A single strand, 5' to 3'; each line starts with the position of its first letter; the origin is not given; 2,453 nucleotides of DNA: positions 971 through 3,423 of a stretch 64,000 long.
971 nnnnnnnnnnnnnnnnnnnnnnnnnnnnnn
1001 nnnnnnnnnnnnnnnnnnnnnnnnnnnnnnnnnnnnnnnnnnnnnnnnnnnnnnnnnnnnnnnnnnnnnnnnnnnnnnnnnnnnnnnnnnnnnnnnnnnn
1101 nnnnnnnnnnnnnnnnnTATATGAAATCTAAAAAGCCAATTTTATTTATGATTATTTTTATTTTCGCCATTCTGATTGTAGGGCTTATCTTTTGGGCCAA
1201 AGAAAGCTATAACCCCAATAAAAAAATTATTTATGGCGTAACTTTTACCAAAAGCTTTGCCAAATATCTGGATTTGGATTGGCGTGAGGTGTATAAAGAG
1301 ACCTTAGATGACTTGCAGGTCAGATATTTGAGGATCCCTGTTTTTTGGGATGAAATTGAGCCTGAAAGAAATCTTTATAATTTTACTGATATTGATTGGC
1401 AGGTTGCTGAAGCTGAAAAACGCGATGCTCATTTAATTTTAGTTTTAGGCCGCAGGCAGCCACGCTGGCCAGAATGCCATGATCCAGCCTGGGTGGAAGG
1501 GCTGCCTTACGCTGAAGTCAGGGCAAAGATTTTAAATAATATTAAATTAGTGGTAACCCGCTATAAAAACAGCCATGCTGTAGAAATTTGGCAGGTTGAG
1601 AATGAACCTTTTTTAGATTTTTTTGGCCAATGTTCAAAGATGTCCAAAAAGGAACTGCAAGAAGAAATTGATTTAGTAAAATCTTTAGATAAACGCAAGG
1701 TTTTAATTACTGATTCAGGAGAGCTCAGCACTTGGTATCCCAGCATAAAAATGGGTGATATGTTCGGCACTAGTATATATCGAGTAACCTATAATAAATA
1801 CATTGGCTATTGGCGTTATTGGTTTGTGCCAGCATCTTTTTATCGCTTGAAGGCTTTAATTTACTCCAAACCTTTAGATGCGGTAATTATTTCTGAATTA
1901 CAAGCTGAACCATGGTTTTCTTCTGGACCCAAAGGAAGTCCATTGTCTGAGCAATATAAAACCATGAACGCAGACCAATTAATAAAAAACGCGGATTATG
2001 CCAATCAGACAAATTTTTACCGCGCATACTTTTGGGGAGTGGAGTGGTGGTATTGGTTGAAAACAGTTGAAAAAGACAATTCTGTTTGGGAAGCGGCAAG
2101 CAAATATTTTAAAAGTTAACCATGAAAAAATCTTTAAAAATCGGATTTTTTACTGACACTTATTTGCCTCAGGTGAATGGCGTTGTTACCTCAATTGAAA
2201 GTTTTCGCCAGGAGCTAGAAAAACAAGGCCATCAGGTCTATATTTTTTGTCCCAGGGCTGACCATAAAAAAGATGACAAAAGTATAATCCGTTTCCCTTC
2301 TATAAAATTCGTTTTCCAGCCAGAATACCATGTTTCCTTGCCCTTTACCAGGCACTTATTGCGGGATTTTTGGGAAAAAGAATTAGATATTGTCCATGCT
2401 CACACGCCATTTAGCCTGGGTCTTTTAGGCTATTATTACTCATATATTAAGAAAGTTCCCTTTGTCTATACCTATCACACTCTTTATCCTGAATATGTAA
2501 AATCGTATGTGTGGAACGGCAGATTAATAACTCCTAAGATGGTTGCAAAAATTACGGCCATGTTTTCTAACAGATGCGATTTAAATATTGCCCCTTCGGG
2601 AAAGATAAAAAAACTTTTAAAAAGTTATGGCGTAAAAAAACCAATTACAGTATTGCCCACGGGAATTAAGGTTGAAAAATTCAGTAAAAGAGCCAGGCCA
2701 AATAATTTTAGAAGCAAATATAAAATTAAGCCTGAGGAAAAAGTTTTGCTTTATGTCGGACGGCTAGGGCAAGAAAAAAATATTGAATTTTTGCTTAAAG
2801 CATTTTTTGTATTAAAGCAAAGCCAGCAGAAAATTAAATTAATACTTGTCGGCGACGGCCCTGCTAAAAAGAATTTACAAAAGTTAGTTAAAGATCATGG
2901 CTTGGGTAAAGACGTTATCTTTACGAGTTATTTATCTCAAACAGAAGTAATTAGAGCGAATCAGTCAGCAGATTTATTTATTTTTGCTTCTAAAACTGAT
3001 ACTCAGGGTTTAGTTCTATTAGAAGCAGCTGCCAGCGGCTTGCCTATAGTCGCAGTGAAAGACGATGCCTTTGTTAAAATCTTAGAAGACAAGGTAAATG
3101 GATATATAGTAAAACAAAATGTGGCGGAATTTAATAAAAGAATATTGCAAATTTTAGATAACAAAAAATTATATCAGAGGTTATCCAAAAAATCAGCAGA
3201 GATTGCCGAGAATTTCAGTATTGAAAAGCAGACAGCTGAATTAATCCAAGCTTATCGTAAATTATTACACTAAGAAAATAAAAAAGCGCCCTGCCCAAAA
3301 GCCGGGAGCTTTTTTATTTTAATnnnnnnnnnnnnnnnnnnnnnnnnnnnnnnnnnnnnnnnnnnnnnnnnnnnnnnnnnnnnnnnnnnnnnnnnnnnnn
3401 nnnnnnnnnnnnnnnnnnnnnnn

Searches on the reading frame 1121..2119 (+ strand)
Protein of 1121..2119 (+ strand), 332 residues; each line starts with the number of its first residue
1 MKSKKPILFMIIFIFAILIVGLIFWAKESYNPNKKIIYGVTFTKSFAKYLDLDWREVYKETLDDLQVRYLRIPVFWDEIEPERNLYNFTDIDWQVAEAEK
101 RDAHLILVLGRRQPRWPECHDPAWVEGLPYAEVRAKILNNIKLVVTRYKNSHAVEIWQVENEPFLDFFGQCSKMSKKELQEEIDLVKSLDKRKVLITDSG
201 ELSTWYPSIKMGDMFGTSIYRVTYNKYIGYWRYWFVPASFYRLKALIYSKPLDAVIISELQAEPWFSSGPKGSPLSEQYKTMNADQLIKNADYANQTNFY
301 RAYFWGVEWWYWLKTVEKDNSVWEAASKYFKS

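Call 43: search_protein_families(library=pfam, proteins=[window:1121-2119:+], max_evalue=0.001)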
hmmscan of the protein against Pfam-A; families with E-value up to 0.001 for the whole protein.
window:1121-2119:+ (332 aa): 2 families
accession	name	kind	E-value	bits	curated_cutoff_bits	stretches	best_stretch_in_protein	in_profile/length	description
PF02449.21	Glyco_hydro_42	-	3.7e-06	27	21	0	61-110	18-68/376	Beta-galactosidase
PF00331.26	Glyco_hydro_10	-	0.00025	20.8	22.1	1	76-166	47-132/311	Glycosyl hydrolase family 10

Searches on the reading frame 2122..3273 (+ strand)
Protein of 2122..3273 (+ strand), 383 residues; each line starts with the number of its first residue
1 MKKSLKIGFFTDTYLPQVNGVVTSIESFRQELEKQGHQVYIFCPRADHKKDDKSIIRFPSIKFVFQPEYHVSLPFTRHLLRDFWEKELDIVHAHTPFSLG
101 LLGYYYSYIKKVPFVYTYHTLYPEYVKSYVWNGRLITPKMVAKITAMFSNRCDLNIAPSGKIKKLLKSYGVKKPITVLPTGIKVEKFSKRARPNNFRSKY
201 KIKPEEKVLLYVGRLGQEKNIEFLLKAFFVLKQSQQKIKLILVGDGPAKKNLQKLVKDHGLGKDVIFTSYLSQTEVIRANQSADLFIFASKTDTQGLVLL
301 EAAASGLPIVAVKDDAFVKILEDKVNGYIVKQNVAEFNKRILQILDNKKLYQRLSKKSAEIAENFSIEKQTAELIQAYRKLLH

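Call 71: search_protein_families(library=pfam, proteins=[window:2122-3273:+], max_evalue=0.001)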
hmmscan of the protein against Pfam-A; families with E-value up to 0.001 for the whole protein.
window:2122-3273:+ (383 aa): 6 families
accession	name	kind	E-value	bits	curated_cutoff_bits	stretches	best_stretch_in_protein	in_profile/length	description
PF00534.26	Glycos_transf_1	-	1.2e-41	142.5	26.4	1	195-358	4-169/172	Glycosyl transferases group 1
PF13439.12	Glyco_transf_4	-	5.9e-35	121.2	28.5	1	18-185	1-169/170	Glycosyltransferase Family 4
PF13692.12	Glyco_trans_1_4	-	7e-31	107.8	27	1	206-347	1-142/142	Glycosyl transferases group 1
PF13579.12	Glyco_trans_4_4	-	7.3e-10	39.9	29.7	1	19-181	1-158/158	Glycosyl transferase 4-like domain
PF20706.3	GT4-conflict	-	6.6e-09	35.7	26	1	175-375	174-368/385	Family 4 Glycosyltransferase in conflict systems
PF13477.12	Glyco_trans_4_2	-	4.2e-06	27.4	23.4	1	28-121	16-109/139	Glycosyl transferase 4-like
